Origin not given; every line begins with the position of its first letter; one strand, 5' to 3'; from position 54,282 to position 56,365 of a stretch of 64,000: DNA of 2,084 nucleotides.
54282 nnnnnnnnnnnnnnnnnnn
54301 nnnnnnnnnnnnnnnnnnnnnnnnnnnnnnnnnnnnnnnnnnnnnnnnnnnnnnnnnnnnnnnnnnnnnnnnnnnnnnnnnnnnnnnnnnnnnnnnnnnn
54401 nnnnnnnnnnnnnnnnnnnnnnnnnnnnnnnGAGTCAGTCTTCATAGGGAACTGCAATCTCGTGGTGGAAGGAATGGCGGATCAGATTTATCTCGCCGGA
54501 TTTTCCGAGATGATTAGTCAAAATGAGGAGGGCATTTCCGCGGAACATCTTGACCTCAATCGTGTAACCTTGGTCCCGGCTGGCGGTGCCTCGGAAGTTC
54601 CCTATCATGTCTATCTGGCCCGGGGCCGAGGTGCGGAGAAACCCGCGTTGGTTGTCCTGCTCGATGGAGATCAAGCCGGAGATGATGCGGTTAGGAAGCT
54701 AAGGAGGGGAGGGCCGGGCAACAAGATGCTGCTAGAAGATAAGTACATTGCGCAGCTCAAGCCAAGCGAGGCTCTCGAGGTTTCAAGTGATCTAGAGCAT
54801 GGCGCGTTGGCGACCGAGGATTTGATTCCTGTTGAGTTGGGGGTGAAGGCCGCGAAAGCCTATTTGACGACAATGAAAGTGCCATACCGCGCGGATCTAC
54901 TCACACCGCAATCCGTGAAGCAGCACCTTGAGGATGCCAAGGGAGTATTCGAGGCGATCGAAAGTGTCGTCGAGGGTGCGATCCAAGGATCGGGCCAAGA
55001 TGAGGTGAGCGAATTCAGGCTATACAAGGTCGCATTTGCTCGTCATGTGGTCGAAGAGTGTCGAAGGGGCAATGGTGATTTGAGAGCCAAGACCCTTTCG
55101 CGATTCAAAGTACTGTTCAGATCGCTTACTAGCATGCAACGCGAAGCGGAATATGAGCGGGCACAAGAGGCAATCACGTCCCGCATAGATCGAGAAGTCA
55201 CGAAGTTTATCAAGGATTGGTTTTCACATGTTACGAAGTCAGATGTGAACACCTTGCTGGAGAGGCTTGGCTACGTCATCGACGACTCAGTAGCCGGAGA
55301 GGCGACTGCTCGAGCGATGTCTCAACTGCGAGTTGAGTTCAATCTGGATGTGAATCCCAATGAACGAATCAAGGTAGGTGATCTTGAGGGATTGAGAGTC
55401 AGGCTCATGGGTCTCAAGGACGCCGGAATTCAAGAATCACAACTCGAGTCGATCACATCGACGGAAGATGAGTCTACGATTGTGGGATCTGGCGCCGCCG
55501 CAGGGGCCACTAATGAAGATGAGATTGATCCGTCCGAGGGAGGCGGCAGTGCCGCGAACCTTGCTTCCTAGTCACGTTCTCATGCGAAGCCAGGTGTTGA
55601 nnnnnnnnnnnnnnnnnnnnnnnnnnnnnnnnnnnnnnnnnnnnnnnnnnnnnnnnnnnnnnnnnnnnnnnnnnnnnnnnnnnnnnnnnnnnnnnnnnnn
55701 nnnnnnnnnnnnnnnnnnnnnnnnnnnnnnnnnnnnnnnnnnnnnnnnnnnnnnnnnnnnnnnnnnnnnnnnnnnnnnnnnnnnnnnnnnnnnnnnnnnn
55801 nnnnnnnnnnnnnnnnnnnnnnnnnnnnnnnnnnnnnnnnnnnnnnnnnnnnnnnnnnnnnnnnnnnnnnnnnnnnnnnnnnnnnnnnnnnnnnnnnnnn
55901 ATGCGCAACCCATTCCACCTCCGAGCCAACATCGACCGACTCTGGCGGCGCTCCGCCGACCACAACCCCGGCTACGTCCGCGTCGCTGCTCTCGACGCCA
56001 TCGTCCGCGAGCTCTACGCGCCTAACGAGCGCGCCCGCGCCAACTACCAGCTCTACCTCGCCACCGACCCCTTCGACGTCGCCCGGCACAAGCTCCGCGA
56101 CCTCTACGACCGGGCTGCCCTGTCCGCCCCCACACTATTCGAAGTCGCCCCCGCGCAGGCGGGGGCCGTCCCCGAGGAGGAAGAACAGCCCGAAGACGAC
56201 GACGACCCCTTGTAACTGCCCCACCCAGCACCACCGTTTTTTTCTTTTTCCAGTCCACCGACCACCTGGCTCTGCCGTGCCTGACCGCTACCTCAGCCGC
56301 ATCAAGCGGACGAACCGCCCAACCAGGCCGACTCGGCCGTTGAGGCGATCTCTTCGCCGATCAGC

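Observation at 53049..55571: AT-richer single-gene island encoding an 840-aa OLD-family (ABC ATPase + Toprim) protein with an unassigned C-terminal domain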

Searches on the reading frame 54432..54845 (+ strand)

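Call 51: search_protein_families(library=pfam, proteins=[window:54432-54845:+], max_evalue=10)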
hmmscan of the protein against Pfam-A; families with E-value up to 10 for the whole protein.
window:54432-54845:+ (138 aa): 2 families
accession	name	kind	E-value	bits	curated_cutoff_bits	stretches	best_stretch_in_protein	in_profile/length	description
PF20469.4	OLD-like_TOPRIM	-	0.0027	18.7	23.2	1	8-80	5-67/67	Overcoming lysogenization defect protein-like, TOPRIM domain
PF13155.12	Toprim_2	-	0.033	15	22.1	1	36-92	11-64/88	Toprim-like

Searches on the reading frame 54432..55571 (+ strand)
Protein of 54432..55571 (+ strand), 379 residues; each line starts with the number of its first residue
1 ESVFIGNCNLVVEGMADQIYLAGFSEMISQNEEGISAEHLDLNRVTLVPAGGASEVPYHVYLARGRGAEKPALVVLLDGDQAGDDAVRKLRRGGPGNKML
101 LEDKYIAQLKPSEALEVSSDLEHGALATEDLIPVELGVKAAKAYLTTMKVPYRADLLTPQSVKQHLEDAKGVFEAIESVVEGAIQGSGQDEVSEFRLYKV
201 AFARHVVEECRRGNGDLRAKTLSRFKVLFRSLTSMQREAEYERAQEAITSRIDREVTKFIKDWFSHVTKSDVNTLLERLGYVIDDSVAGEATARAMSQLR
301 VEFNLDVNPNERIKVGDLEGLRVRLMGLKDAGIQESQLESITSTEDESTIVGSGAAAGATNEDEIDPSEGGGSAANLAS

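Call 56: predict_structure(alignment_id=A2)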
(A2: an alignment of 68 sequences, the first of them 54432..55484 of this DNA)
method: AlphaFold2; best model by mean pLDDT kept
length: 351 residues; sequences in the alignment: 68
mean_pLDDT: 92.0   pTM: 0.87
mean pLDDT of the five models: 92.0, 91.2, 91.1, 90.2, 90.0
residues with pLDDT >= 90: 274; 70-90: 55; 50-70: 18; < 50: 4
segments of 3 or more residues with pLDDT < 50: 1-3
pLDDT, mean of each block of 10 residues (from residue 1): 68 98 97 84 95 94 84 96 97 87 96 89 96 98 98 98 96 98 93 91 98 96 97 95 90 95 96 96 75 94 97 97 95 82 67 48
secondary structure, 60 per line:
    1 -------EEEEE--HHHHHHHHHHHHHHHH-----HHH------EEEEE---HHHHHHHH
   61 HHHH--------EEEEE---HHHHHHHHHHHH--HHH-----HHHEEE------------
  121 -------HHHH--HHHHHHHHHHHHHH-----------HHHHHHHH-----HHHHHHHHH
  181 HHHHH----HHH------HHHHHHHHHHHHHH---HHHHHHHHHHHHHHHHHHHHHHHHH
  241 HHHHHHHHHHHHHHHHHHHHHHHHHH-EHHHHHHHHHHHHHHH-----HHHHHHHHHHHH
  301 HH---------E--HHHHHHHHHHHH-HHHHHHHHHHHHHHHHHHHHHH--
elements in order: E8-12 H15-30 E45-49 H53-64 E73-77 H81-92 E106-108 H128-131 H134-147 H159-166 H172-185 H199-212 H216-266 H269-283 H289-302 H315-326 H328-349

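Call 58: fold_search(model_id=the predicted structure, library=pdb)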
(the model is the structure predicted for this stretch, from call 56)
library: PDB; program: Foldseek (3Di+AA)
matches with E <= 10: 434; with E <= 0.001: 0
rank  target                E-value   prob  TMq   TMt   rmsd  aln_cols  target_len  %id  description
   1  9i2f_C                7.9e-02  0.80  0.24  0.16  16.8       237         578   14  Cryo-EM structure of retron Eco2 (Ec67) (released 2026-02-04)
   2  9i2f_A                1.2e-01  0.80  0.24  0.16  16.8       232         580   15  Cryo-EM structure of retron Eco2 (Ec67) (released 2026-02-04)
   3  2ov1                  4.8e-01  0.41  0.20  0.25  14.1       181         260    8  Crystal structure of apo form of ZnuA with flexible loop deletion (released 2007-07-10)
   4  4jr0_A                4.8e-01  0.20  0.18  0.25  11.9       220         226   10  Human procaspase-3 bound to Ac-DEVD-CMK (released 2013-05-08)
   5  6p74                  5.3e-01  0.85  0.17  0.12   6.2       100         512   18  OLD nuclease from Thermus Scotoductus (released 2020-01-29)
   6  1pq4_A                5.5e-01  0.13  0.18  0.23  23.4       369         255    8  Crystal structure of ZnuA (released 2003-11-04)
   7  8iyj_WE               5.8e-01  0.18  0.11  0.09  14.8       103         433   14  Cryo-EM structure of the 48-nm repeat doublet microtubule from mouse sperm (released 2023-07-05)
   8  8umv_B                5.8e-01  0.14  0.18  0.19  27.3       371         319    9  Atomic model of the human CTF18-RFC-PCNA-DNA ternary complex with narrow PCNA opening state I (state 5) (released 2024-05-08)
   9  1wpq_A                5.8e-01  0.08  0.14  0.14  20.5       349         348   12  Ternary Complex Of Glycerol 3-phosphate Dehydrogenase 1 with NAD and dihydroxyactone (released 2006-04-11)
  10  1pq4_B                6.1e-01  0.25  0.17  0.22  15.6       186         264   10  Crystal structure of ZnuA (released 2003-11-04)
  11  6n9u_F                6.7e-01  0.75  0.19  0.30   4.9       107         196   18  Structure of bacteriophage T7 lagging-strand DNA polymerase (D5A/E7A) interacting with primase domains of two gp4 subu (released 2019-03-06)
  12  1y7p_B                7.0e-01  0.30  0.15  0.21   6.7        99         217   20  1.9 A Crystal Structure of a Protein of Unknown Function AF1403 from Archaeoglobus fulgidus, Probable Metabolic Regula (released 2005-02-01)
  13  3q5e_G                7.0e-01  0.09  0.20  0.19  21.2       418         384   11  crystal structure of human Atlastin-1 (residues 1-447) bound to GDP, crystal form 2 (released 2011-01-19)
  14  3luj_A                7.4e-01  0.47  0.17  0.36   6.0       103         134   14  Crystal structure of MID domain from hAGO2 in complex with UMP (released 2010-05-26)
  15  3luk_C                7.7e-01  0.60  0.18  0.39   5.8       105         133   15  Crystal structure of MID domain from hAGO2 (released 2010-05-26)
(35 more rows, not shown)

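Call 63: fold_search(model_id=the predicted structure, library=viral)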
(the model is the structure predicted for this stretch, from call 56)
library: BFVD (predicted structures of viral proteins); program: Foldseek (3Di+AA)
matches with E <= 10: 194; with E <= 0.001: 0
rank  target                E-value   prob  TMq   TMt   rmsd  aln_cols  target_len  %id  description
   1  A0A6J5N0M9            2.5e-01  0.15  0.13  0.16  18.5       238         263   15  Uncharacterized protein [uncultured Caudovirales phage]
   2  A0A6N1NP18            2.8e-01  0.12  0.17  0.19  24.7       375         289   11  Putative ORFan [Tupanvirus deep ocean]
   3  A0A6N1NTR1            2.9e-01  0.15  0.22  0.14  19.6       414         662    9  Uncharacterized protein [Tupanvirus soda lake]
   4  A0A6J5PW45            4.0e-01  0.08  0.14  0.13  22.0       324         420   11  HAD-like domain containing protein [uncultured Caudovirales phage]
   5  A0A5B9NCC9            4.6e-01  0.63  0.17  0.16   5.4        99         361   14  Putative DNA primase [Klebsiella phage KMI6]
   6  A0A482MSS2            5.1e-01  0.25  0.19  0.19  17.8       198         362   19  Toprim domain-containing protein [Escherichia phage vB_EcoP_KAW1A4500]
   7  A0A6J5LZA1            7.1e-01  0.69  0.16  0.20   4.7       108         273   17  Putative DnaG-like primase [uncultured Caudovirales phage]
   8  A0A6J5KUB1            7.8e-01  0.87  0.18  0.22   3.7        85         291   15  Bacterial DnaG primase, TOPRIM domain [uncultured Caudovirales phage]
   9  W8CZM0                8.2e-01  0.11  0.19  0.21  20.8       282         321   14  Phosphohydrolase [Erwinia phage PhiEaH1]
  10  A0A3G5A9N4            9.0e-01  0.09  0.21  0.15  16.6       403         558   10  Uncharacterized protein [Hyperionvirus sp.]
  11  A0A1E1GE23            9.9e-01  0.41  0.16  0.07   6.2        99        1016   17  (no name in the UniProt tables at hand)
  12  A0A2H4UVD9            9.9e-01  0.07  0.17  0.13  33.1       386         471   11  Rab-like GTPase [Bodo saltans virus]
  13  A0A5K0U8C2            1.1e+00  0.13  0.16  0.15  10.4       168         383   11  Diacylglycerol kinase family lipid kinase [Yasminevirus sp. GU-2018]
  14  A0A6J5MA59            1.1e+00  0.09  0.14  0.18  18.2       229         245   13  Uncharacterized protein [uncultured Caudovirales phage]
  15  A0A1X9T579            1.3e+00  0.04  0.14  0.14  26.3       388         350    8  Sulfotransferase domain-containing protein [Ranid herpesvirus 3]
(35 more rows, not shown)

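Call 83: search_protein_families(library=padloc, proteins=[window:54432-55571:+], max_evalue=10)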
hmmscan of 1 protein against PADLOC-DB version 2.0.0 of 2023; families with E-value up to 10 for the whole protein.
window:54432-55571:+ (379 aa): 0 families

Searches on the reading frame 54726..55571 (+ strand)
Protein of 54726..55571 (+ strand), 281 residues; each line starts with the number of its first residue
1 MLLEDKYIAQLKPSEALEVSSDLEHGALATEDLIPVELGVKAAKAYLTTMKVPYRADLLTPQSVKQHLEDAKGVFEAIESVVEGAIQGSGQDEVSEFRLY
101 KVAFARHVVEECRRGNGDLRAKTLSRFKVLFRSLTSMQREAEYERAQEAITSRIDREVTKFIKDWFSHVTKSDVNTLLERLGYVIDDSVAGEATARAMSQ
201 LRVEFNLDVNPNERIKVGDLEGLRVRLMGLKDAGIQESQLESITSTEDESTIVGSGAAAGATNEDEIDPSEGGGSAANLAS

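Call 51: search_protein_families(library=pfam, proteins=[window:54726-55571:+], max_evalue=10)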
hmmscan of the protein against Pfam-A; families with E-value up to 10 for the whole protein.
window:54726-55571:+ (281 aa): 2 families
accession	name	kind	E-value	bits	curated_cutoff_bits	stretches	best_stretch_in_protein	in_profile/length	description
PF20653.3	COG6_C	-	0.013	14.7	26.4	1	45-182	228-355/462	Conserved Oligomeric Golgi complex subunit 6, C-terminal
PF05812.17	Herpes_BLRF2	-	0.082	13.5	25.8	1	119-192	21-95/119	Herpesvirus BLRF2 protein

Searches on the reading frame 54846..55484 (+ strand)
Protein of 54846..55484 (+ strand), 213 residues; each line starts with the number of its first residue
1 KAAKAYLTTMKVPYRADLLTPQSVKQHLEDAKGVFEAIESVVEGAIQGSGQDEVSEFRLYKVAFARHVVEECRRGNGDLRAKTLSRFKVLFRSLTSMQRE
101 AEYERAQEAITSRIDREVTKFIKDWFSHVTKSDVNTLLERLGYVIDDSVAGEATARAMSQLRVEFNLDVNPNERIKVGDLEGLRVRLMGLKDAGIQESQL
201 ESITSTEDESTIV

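Call 60: search_protein_representatives(protein=window:54846-55484:+)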
Query: 213 residues. Proteins with E-value up to 0.001 (for the whole library): 104; up to 1e-10: 18; up to 1e-30: 3. The best 104 are listed.
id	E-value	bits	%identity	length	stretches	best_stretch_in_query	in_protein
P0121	1.3e-80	286.2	66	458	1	2-213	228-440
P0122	5.8e-37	143.9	46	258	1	1-209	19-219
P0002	6.7e-32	127.4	41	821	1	1-202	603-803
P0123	6.1e-29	117.7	42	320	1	2-200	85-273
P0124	6.2e-27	111.2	40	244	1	2-195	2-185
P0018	7.4e-24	101.1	39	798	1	2-201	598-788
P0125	9.0e-19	84.6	37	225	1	22-192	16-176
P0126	4.7e-16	75.7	31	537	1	4-184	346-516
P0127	8.9e-15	71.5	32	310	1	22-198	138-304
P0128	8.0e-14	68.4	36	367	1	58-205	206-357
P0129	1.9e-13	67.2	33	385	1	19-199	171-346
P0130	3.3e-13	66.4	32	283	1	18-203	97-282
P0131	1.8e-12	64.0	35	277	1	38-200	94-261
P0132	4.8e-12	62.6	37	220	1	30-201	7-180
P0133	5.4e-12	62.5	39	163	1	77-200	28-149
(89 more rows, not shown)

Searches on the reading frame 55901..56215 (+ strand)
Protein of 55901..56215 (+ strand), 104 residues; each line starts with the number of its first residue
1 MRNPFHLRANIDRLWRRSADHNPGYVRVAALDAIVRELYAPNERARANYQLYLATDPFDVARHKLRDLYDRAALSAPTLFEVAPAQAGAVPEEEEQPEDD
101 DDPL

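Call 36: search_protein_families(library=pfam, proteins=[window:55901-56215:+], max_evalue=0.01)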
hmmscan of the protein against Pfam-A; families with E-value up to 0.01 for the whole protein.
window:55901-56215:+ (104 aa): 0 families

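Call 55: search_protein_families(library=padloc, proteins=[window:55901-56215:+], max_evalue=1)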
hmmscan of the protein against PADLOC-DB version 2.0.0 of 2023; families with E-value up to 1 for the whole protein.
window:55901-56215:+ (104 aa): 0 families

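Call 91: find_homologous_proteins(query=window:55901-56215:+, max_evalue=0.01)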
Query window:55901-56215:+ (104 aa): 184 proteins with E <= 0.01 among 197 candidates; the best 120 are listed.
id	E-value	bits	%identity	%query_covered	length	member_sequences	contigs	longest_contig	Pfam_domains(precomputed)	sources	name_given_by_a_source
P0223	2.2e-61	222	99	100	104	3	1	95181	-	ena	-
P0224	6.3e-54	199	89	86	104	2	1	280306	-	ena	-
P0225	1.1e-50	188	88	86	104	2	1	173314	-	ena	-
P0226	1.5e-43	165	88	74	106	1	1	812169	-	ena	-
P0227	2.9e-43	164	74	100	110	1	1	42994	-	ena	-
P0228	3.6e-42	161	74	100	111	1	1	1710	-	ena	-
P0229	8.4e-42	160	91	67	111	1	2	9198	-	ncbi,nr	ncbi:MAG: hypothetical protein F4X58_10620 [Chloroflexi bacterium]|nr:hypothetical protein [Chlorofl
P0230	1.4e-41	159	94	74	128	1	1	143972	-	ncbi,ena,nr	ncbi:MAG: hypothetical protein F4W96_08855 [Chloroflexi bacterium]|nr:hypothetical protein [Chlorofl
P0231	1.2e-40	156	72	100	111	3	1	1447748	-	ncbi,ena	-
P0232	2.1e-40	155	72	100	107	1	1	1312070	-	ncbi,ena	-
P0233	2.6e-39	152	75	70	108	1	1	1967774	-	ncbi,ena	-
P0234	2.8e-39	151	74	86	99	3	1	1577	-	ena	-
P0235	3.2e-39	151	73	86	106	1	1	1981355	-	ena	-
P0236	3.8e-39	151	74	87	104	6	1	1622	-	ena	-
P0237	1.7e-38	149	82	88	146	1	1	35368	-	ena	-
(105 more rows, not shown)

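Call 95: search_protein_families(library=ncbifam, proteins=[window:55901-56215:+], max_evalue=0.00001)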
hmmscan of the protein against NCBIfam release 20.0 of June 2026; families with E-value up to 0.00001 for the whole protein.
window:55901-56215:+ (104 aa): 0 families

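Call 96: search_protein_families(library=phrogs, proteins=[window:55901-56215:+], max_evalue=0.001)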
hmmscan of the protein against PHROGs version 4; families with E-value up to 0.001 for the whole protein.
window:55901-56215:+ (104 aa): 0 families
